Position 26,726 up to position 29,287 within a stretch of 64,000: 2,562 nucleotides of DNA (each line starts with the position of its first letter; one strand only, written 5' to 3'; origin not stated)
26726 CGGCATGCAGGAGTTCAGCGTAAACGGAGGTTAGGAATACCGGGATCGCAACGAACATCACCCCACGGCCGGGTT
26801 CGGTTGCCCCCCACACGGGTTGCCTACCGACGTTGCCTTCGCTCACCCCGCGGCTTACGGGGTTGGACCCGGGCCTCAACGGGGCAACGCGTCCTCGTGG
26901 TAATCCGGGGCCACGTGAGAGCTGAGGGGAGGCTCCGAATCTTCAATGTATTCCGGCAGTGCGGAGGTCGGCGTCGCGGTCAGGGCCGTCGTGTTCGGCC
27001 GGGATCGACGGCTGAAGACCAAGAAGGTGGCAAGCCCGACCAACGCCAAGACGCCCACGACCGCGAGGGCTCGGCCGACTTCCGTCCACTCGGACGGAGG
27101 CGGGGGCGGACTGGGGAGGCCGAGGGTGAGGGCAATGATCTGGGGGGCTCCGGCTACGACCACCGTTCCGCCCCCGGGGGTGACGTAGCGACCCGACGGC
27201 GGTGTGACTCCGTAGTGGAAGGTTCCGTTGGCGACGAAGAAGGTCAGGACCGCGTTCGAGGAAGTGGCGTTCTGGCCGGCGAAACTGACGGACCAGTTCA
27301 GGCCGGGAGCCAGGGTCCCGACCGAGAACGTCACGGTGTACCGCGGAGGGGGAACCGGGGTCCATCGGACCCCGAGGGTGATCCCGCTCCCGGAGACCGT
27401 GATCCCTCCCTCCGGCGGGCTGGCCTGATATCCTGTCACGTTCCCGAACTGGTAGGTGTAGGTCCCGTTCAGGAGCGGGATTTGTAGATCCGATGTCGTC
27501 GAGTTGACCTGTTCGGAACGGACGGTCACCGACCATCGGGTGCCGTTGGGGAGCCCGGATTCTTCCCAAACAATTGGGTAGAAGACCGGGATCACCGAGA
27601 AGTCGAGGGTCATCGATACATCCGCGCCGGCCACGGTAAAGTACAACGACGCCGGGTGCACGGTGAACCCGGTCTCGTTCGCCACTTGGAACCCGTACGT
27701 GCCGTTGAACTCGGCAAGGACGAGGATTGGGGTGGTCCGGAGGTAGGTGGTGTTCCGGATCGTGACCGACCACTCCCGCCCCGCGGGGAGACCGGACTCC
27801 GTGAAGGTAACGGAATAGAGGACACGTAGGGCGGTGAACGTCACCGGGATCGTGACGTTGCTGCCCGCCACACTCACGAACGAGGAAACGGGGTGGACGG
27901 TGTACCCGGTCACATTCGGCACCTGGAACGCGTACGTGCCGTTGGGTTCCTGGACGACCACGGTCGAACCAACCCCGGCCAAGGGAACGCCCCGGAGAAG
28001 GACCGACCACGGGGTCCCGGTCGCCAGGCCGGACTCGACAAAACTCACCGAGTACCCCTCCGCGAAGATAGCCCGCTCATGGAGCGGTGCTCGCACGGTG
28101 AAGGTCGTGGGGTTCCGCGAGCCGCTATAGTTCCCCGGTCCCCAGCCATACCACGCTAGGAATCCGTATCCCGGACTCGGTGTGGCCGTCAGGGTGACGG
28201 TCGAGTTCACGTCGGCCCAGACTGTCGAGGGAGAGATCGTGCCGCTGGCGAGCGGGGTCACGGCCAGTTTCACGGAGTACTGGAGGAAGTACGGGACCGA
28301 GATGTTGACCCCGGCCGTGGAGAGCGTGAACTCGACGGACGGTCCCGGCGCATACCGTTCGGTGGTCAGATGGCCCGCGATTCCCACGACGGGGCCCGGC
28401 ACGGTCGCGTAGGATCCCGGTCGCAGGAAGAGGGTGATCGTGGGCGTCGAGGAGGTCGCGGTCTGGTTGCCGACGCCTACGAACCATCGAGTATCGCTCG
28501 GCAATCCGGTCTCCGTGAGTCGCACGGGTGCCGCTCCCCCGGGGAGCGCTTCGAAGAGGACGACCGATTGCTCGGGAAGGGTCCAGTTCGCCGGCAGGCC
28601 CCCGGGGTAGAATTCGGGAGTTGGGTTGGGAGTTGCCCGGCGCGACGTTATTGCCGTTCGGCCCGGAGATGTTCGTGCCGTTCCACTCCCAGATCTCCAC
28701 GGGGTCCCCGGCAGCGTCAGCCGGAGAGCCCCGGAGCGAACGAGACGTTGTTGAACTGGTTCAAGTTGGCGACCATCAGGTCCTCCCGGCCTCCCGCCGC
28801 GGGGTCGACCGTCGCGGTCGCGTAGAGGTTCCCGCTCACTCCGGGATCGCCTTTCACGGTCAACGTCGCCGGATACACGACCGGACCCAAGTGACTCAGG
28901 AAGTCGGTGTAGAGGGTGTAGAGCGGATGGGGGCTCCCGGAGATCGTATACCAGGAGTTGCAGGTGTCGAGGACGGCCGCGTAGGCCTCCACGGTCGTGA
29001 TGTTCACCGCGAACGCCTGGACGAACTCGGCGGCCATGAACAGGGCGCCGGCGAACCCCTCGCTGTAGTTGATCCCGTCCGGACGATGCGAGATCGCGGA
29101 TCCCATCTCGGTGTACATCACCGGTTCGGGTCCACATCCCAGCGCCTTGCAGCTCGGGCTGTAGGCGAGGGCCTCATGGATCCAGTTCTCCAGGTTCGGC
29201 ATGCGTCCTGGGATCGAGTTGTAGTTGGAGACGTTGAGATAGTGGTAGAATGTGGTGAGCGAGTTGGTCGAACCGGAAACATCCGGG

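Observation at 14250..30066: Duplicated GT2 synthase plus stalked GH79-like hydrolase cassette: candidate archaeal synthase-dependent exopolysaccharide system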

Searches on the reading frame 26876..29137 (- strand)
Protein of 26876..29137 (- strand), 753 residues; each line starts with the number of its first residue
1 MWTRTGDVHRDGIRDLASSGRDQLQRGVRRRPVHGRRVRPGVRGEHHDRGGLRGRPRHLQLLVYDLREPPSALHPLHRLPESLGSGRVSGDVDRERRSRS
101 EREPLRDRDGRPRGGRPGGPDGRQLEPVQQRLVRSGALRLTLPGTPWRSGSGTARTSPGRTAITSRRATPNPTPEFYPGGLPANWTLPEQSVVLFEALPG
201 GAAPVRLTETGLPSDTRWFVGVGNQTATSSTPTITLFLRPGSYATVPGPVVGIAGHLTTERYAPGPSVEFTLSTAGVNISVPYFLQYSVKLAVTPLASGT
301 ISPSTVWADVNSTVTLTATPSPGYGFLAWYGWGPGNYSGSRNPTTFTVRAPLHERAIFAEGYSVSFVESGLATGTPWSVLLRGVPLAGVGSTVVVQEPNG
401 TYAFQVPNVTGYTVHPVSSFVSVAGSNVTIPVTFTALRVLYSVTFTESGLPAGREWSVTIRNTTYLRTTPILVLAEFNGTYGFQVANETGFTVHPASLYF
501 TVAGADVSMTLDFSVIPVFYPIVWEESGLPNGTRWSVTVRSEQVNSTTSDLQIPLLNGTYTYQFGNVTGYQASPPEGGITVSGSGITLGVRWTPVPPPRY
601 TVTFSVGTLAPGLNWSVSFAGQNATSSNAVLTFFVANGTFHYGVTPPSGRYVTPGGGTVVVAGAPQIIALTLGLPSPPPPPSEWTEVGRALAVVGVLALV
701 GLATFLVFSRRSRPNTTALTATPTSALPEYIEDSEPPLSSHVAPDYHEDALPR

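Call 4: search_protein_families(library=pfam, proteins=[window:26876-29137:-], max_evalue=0.01)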
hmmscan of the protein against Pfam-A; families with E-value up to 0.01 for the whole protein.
window:26876-29137:- (753 aa): 1 family
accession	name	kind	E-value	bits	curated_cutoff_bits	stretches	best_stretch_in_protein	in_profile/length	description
PF18998.6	Flg_new_2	-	2.8e-07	30.9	23.6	1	290-350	2-61/73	Divergent InlB B-repeat domain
